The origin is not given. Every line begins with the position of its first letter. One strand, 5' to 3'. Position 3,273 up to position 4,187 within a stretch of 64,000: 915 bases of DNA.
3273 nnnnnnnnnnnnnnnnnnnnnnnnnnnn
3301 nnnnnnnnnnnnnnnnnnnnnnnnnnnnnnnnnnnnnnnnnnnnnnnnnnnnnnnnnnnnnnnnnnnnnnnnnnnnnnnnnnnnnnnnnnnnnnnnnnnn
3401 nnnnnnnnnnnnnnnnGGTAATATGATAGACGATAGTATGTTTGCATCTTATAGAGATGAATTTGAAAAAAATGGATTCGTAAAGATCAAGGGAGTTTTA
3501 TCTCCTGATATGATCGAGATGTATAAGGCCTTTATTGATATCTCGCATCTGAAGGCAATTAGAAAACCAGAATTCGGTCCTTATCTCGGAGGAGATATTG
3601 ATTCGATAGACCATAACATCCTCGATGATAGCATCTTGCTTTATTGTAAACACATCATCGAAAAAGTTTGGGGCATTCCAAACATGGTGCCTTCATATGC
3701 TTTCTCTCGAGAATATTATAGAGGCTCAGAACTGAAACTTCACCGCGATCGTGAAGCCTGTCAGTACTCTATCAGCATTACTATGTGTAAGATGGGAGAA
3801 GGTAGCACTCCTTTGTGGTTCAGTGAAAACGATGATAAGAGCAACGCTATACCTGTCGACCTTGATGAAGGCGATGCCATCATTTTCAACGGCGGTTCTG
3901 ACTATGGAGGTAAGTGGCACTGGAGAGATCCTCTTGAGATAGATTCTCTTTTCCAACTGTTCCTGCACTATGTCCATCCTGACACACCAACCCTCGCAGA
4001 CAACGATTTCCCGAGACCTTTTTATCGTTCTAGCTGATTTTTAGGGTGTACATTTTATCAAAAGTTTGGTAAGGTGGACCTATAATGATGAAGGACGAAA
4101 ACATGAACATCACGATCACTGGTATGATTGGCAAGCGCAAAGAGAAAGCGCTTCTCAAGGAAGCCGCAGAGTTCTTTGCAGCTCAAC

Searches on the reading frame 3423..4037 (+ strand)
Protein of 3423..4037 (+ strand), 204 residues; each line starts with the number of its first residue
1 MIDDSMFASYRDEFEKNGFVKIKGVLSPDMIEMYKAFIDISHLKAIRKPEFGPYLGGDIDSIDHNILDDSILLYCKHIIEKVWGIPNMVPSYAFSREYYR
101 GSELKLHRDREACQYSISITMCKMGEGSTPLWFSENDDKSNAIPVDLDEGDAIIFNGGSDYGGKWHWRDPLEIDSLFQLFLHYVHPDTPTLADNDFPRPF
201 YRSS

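Call 7: search_protein_families(library=phrogs, proteins=[window:3423-4037:+], max_evalue=0.001)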
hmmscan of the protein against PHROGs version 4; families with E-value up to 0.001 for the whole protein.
window:3423-4037:+ (204 aa): 2 families
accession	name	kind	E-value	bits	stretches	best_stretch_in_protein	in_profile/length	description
phrog_2954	-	moron, auxiliary metabolic gene and host takeover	2.5e-25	90.4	1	67-189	59-172/187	ferrochelatase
phrog_3531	-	moron, auxiliary metabolic gene and host takeover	1.8e-10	41.3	1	87-185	78-168/362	ferrochelatase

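Call 26: search_protein_families(library=pfam, proteins=[window:3423-4037:+], max_evalue=0.001)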
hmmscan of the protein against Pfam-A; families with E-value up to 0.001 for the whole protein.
window:3423-4037:+ (204 aa): 1 family
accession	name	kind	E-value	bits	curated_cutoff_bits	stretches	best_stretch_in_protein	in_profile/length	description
PF05721.19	PhyH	-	0.00018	22.3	22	0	14-40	1-27/213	Phytanoyl-CoA dioxygenase (PhyH)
